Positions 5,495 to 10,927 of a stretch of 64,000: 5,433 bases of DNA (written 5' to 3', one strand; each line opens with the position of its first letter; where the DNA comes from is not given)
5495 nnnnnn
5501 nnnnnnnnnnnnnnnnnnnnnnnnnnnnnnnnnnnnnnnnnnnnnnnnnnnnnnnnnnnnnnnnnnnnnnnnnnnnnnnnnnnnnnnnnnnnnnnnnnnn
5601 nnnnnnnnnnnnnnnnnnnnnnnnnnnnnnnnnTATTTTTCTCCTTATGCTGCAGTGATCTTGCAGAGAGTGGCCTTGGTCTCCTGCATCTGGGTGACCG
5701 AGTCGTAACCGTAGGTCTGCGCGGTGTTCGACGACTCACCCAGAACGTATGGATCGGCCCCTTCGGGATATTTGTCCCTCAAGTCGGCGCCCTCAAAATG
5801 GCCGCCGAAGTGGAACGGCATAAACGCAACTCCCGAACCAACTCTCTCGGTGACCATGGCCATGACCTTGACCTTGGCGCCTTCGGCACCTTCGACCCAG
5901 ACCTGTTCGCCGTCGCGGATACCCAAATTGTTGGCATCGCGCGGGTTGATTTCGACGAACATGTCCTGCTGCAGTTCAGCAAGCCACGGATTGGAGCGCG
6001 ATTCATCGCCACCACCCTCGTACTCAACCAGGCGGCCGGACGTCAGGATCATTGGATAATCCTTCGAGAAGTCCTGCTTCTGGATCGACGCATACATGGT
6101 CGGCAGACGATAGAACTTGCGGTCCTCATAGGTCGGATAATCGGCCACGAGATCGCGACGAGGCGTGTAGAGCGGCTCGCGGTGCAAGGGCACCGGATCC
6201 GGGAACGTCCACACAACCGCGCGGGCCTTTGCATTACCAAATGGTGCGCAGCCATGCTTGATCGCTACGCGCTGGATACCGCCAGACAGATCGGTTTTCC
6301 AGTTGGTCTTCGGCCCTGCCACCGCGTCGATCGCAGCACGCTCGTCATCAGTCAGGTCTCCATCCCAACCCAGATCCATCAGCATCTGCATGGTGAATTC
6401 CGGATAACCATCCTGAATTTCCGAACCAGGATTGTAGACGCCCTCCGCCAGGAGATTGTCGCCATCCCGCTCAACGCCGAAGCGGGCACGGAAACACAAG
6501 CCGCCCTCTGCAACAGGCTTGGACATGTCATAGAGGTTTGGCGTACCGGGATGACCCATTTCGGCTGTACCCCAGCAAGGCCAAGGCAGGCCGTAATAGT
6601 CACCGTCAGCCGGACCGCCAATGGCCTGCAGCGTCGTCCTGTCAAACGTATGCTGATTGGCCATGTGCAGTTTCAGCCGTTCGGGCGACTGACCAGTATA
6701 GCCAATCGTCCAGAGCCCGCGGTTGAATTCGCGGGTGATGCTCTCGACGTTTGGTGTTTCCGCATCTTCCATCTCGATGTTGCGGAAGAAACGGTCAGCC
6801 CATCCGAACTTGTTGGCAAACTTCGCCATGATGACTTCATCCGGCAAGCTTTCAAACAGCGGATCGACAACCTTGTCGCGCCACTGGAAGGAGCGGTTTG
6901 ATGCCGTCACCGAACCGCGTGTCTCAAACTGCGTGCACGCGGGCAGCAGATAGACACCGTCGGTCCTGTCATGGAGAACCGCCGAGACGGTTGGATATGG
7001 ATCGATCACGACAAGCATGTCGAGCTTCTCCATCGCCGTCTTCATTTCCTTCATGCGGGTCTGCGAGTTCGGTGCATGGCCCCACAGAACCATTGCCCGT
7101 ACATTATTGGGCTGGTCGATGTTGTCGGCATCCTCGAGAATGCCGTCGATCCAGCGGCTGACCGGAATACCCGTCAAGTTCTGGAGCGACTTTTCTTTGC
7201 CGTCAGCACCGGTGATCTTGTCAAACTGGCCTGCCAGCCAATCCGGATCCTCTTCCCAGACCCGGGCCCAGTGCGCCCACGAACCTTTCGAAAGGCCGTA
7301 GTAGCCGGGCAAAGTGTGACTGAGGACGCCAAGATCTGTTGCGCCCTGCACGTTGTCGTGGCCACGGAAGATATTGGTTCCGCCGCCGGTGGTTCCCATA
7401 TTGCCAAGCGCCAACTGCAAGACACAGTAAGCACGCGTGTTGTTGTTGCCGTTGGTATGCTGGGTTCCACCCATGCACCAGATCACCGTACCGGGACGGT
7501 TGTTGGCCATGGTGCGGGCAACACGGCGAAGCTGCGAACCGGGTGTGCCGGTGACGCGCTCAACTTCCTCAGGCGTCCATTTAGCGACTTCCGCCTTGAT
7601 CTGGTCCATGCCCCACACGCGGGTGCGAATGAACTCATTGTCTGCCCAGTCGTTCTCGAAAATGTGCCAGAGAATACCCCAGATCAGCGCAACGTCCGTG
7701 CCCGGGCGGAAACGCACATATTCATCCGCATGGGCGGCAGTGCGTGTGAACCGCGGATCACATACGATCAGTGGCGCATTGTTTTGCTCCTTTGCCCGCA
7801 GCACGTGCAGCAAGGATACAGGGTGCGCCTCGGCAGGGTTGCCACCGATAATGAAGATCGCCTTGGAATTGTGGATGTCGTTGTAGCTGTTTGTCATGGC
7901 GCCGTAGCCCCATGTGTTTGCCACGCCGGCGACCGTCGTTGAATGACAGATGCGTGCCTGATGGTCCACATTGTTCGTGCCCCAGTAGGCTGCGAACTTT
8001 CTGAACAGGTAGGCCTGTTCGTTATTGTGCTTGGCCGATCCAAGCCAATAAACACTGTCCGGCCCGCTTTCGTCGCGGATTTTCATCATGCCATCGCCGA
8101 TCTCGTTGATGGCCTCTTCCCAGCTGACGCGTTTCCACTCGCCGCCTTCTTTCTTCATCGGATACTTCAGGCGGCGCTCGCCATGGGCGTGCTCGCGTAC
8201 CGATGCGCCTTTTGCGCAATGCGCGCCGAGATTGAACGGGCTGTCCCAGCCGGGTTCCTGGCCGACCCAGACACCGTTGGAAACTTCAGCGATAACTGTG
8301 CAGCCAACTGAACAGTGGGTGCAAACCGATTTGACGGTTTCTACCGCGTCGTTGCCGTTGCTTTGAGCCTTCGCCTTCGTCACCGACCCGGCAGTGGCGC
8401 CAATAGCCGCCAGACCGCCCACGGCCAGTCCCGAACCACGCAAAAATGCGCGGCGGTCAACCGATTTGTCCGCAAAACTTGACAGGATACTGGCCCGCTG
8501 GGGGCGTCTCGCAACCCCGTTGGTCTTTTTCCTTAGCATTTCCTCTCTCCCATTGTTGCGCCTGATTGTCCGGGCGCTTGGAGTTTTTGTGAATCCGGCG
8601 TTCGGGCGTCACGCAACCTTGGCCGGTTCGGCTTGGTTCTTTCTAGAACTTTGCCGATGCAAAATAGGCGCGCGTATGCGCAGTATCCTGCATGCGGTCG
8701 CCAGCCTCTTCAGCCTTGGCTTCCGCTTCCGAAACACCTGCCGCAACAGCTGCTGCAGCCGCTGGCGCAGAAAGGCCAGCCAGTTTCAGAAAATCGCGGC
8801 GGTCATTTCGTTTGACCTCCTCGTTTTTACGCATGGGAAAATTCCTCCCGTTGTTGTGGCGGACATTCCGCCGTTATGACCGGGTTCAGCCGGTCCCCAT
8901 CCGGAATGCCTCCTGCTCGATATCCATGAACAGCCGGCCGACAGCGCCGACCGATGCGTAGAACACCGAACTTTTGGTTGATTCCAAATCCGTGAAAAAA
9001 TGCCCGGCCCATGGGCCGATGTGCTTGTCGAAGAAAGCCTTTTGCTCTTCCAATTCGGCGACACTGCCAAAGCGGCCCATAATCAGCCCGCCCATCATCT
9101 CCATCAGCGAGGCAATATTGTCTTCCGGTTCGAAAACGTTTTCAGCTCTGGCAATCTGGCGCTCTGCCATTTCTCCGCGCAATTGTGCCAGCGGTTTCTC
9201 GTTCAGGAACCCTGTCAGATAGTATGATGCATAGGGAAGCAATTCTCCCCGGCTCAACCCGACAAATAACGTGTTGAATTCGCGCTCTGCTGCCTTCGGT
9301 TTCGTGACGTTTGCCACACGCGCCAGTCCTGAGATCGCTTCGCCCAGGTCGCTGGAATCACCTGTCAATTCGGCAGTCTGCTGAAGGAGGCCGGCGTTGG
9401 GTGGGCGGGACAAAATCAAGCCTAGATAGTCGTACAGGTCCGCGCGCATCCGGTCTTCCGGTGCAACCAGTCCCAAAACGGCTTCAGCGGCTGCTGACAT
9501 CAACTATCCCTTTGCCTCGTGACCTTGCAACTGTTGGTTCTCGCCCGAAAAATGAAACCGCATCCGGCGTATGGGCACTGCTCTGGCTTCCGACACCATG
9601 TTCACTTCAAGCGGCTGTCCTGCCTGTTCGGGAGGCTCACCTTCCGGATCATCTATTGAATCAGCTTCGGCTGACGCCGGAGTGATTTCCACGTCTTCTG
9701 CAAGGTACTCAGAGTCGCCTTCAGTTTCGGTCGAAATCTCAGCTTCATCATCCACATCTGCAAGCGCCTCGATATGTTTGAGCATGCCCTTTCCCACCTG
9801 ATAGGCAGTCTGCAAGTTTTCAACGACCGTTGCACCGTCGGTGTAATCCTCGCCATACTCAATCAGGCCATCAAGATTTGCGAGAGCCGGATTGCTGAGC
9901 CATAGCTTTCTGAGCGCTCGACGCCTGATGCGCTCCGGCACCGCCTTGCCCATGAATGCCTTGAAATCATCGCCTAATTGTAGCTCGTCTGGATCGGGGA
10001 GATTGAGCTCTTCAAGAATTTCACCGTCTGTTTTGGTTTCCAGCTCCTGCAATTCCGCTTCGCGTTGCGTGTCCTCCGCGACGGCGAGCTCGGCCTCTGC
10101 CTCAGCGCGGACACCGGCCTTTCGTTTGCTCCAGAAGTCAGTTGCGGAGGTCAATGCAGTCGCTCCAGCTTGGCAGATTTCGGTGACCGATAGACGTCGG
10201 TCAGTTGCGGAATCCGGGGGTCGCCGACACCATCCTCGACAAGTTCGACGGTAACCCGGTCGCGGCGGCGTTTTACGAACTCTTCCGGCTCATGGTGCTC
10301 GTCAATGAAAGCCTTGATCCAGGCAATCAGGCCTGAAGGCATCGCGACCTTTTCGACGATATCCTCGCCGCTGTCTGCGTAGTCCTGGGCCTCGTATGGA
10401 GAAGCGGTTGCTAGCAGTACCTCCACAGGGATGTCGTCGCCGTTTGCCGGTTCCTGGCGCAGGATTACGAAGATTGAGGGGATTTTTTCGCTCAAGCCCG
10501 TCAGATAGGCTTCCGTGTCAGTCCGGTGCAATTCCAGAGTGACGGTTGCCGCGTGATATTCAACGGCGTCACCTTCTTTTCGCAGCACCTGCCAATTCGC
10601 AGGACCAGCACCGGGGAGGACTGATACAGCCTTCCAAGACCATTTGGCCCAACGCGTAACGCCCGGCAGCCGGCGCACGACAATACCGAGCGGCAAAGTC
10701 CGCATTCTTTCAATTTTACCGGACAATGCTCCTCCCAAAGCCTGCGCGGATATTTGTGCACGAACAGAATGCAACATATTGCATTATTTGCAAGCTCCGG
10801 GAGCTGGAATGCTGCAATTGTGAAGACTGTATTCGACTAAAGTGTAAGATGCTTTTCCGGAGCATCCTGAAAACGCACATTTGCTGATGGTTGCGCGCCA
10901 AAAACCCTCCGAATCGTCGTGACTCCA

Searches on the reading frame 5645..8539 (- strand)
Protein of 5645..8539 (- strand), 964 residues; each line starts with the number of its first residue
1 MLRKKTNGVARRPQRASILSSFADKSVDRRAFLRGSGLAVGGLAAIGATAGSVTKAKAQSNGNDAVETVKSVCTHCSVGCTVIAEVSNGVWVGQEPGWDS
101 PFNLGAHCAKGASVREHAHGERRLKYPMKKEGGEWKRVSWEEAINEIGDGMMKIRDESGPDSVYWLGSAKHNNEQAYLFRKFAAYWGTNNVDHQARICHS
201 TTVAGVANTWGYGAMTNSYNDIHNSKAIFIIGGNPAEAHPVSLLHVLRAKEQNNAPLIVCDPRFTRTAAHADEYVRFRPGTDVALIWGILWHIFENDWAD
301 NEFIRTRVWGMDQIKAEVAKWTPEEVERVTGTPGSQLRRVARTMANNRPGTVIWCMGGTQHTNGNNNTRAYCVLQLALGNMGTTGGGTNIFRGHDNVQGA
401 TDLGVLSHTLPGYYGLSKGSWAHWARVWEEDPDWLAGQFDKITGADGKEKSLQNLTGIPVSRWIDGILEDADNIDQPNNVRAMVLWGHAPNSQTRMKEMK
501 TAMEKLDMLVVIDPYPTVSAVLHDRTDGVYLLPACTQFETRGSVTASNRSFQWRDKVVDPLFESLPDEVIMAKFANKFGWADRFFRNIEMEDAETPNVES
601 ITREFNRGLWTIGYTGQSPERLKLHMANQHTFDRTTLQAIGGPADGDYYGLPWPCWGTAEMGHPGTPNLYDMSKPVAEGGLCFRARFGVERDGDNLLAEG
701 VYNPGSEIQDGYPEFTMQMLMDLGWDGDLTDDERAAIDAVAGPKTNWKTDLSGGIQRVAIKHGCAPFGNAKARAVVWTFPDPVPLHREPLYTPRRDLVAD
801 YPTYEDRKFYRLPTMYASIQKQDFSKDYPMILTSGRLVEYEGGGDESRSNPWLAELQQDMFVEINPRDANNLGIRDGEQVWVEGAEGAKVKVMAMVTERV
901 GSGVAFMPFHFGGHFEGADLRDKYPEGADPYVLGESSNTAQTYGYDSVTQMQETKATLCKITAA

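Call 6: search_protein_families(library=pfam, proteins=[window:5645-8539:-], max_evalue=0.01)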
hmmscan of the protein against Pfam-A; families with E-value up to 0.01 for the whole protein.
window:5645-8539:- (964 aa): 3 families
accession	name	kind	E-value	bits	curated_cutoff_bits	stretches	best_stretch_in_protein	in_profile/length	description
PF00384.28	Molybdopterin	-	8e-49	167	24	1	123-575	1-351/353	Molybdopterin oxidoreductase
PF01568.27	Molydop_binding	-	9.2e-21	74.4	26.8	1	830-955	1-107/110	Molydopterin dinucleotide binding domain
PF04879.21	Molybdop_Fe4S4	-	1.4e-12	47.8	22.7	1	67-119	2-54/55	Molybdopterin oxidoreductase Fe4S4 domain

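Call 7: search_protein_families(library=ncbifam, proteins=[window:5645-8539:-], max_evalue=0.01)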
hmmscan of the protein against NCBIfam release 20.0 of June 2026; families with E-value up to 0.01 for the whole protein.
window:5645-8539:- (964 aa): 26 families (the best 25 are shown)
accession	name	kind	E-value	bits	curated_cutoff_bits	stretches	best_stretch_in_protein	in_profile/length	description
TIGR01591.1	Fdh-alpha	equivalog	3.7e-143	478.1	666.25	2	72-584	2-482/672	formate dehydrogenase subunit alpha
TIGR01553.1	formate-DH-alph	equivalog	7e-105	351.8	814.2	4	27-306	2-302/1009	formate dehydrogenase-N subunit alpha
NF041513.1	formate_DH_Act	exception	6.2e-93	312.3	1400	4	45-305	19-292/1067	formate dehydrogenase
NF047855.1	AssmNtatRedNasC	equivalog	1.3e-87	294.7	1100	3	57-429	9-385/708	assimilatory nitrate reductase catalytic subunit NasC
NF012032.0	PRK15488.1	equivalog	1.6e-67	228.1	694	3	26-386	2-360/759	thiosulfate reductase PhsA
NF010055.0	PRK13532.1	equivalog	9.6e-56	189.5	904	3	26-308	2-291/830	nitrate reductase catalytic subunit NapA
TIGR01701.1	Fdhalpha-like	subfamily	8.1e-55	186.3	582.15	1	122-543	98-505/744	FdhF/YdeP family oxidoreductase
TIGR02166.1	dmsA_ynfE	subfamily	8.8e-55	186.1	777.7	2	27-395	1-405/794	DMSO/selenate family reductase complex A subunit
NF041323.1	Nitr_red_NasA_Halo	equivalog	2.9e-52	178.1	1000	1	75-559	2-451/673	assimilatory nitrate reductase NasA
TIGR01706.1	NAPA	equivalog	8.3e-52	176.5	930.55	3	27-306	2-289/830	periplasmic nitrate reductase subunit alpha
TIGR03479.1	DMSO_red_II_alp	subfamily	2.2e-44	151.8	984.75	2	73-305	63-304/913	molybdopterin-dependent oxidoreductase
NF041885.1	selenate_YnfE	exception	1.8e-40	138.6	1675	2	27-313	3-311/805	selenate/tellurate reductase subunit YnfE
NF041884.1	selenate_YnfF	exception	1.2e-38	132.6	1650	1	28-393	2-403/798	selenate/tellurate reductase subunit YnfF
NF011566.1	PRK14990.1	exception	1.2e-37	129.4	1600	2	27-313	14-324/814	dimethylsulfoxide reductase subunit A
NF007406.0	PRK09939.1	equivalog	7.7e-33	113.6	1473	1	123-406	108-417/759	acid resistance putative oxidoreductase YdeP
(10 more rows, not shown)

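Call 69: search_solved_structures(query=window:5645-8539:-, max_evalue=1e-60)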
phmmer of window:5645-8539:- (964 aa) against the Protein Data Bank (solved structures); distinct sequences matched with E-value up to 1e-60: 24.
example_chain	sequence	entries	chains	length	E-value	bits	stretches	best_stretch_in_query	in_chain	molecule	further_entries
9vap_A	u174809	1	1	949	0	1427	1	27-963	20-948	Formate dehydrogenase molybdopterin-binding subunit FdhA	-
9t1s_L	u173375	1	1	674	3.1e-97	329.7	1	68-430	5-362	formate dehydrogenase (coenzyme F420)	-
7qv7_S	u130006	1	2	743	3e-96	326.5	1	67-589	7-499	Hydrogen dependent carbon dioxide reductase subunit FdhF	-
7bkb_D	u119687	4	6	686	8.1e-86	291.9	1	62-441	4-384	Formate dehydrogenase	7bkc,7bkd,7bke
1aa6_A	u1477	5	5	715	9.3e-83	281.8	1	69-428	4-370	FORMATE DEHYDROGENASE H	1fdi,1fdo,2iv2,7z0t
8rqz_C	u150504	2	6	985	3.9e-80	273.1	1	63-428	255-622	Probable oxidoreductase YjgC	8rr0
9gzq_A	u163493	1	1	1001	4.2e-80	273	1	63-428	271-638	Probable oxidoreductase YjgC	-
1kqf_A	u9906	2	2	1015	1.9e-79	270.8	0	27-305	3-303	FORMATE DEHYDROGENASE, NITRATE-INDUCIBLE, MAJOR SUBUNIT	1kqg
9qm0_A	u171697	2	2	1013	3.3e-78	266.7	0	27-305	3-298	Formate dehydrogenase, alpha subunit, selenocysteine-containing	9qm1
9rk1_A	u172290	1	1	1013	9.4e-77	261.9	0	27-305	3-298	Formate dehydrogenase, alpha subunit, selenocysteine-containing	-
6sdv_A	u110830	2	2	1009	1e-76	261.8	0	27-305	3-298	Formate dehydrogenase, alpha subunit, selenocysteine-containing,Formate dehydrogenase, alp | Formate dehydrogenase, alpha subunit, selenocysteine-containing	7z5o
30gj_A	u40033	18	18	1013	1.1e-76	261.7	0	27-305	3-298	Formate dehydrogenase, alpha subunit, selenocysteine-containing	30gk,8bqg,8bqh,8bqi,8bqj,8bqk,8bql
6sdr_A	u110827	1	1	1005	1.1e-76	261.7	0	27-305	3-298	Formate dehydrogenase, alpha subunit, selenocysteine-containing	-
8cm4_A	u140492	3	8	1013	1.3e-76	261.5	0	27-305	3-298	Formate dehydrogenase, alpha subunit, selenocysteine-containing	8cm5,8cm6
9rk0_A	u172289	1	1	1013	2.9e-76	260.3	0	27-305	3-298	Formate dehydrogenase, alpha subunit, selenocysteine-containing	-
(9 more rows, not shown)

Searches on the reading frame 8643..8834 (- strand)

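Call 6: search_protein_families(library=pfam, proteins=[window:8643-8834:-], max_evalue=0.01)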
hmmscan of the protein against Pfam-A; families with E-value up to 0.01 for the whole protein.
window:8643-8834:- (63 aa): 1 family
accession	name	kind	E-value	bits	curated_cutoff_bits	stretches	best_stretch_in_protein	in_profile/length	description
PF10399.14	UCR_Fe-S_N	-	0.0003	20.6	24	1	5-32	4-31/41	Ubiquitinol-cytochrome C reductase Fe-S subunit TAT signal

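Call 7: search_protein_families(library=ncbifam, proteins=[window:8643-8834:-], max_evalue=0.01)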
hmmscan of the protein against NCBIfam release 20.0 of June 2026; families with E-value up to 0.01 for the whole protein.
window:8643-8834:- (63 aa): 2 families
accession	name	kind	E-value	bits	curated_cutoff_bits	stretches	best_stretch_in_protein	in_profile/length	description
TIGR02811.1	formate_TAT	hypoth_equivalog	4.5e-07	30.1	48.45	1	6-60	5-65/66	formate dehydrogenase region TAT target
TIGR01409.1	TAT_signal_seq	domain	0.0035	17.7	16.7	1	11-39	2-29/29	twin-arginine translocation signal domain-containing protein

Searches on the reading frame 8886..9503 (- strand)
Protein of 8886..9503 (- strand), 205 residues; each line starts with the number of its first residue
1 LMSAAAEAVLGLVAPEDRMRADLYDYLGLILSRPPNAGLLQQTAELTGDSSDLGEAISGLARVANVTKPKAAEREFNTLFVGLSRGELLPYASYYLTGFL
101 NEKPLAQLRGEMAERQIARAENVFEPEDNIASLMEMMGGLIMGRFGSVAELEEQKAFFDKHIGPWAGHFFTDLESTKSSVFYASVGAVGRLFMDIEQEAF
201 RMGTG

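Call 6: search_protein_families(library=pfam, proteins=[window:8886-9503:-], max_evalue=0.01)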
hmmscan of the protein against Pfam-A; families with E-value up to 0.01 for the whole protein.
window:8886-9503:- (205 aa): 1 family
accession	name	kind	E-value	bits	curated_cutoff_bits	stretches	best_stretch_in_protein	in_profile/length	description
PF02613.20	Nitrate_red_del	-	1.8e-28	99.8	22.2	1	50-170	5-135/136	Nitrate reductase delta subunit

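Call 7: search_protein_families(library=ncbifam, proteins=[window:8886-9503:-], max_evalue=0.01)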
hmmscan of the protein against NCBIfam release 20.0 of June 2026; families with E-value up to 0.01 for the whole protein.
window:8886-9503:- (205 aa): 2 families
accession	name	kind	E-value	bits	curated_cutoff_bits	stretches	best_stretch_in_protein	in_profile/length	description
NF003442.0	PRK04976.1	equivalog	1.9e-14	54.1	132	1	40-193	47-201/211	molecular chaperone TorD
NF008632.0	PRK11621.1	equivalog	3e-08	33.5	162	1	67-193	63-185/203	Tat proofreading chaperone DmsD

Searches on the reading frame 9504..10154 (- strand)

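Call 61: search_protein_families(library=pfam, proteins=[window:9504-10154:-], max_evalue=0.01)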
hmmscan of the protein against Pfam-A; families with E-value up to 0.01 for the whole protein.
window:9504-10154:- (216 aa): 1 family
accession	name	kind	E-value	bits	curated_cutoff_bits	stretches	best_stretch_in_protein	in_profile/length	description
PF11748.13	DUF3306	-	5.8e-20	72.7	25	1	8-107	6-117/120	Protein of unknown function (DUF3306)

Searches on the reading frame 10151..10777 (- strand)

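Call 61: search_protein_families(library=pfam, proteins=[window:10151-10777:-], max_evalue=0.01)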
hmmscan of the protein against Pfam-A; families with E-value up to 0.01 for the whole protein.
window:10151-10777:- (208 aa): 1 family
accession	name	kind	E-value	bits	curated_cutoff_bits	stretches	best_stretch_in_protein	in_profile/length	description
PF11749.13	DUF3305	-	4.5e-42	144.1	25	1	30-171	2-140/140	Protein of unknown function (DUF3305)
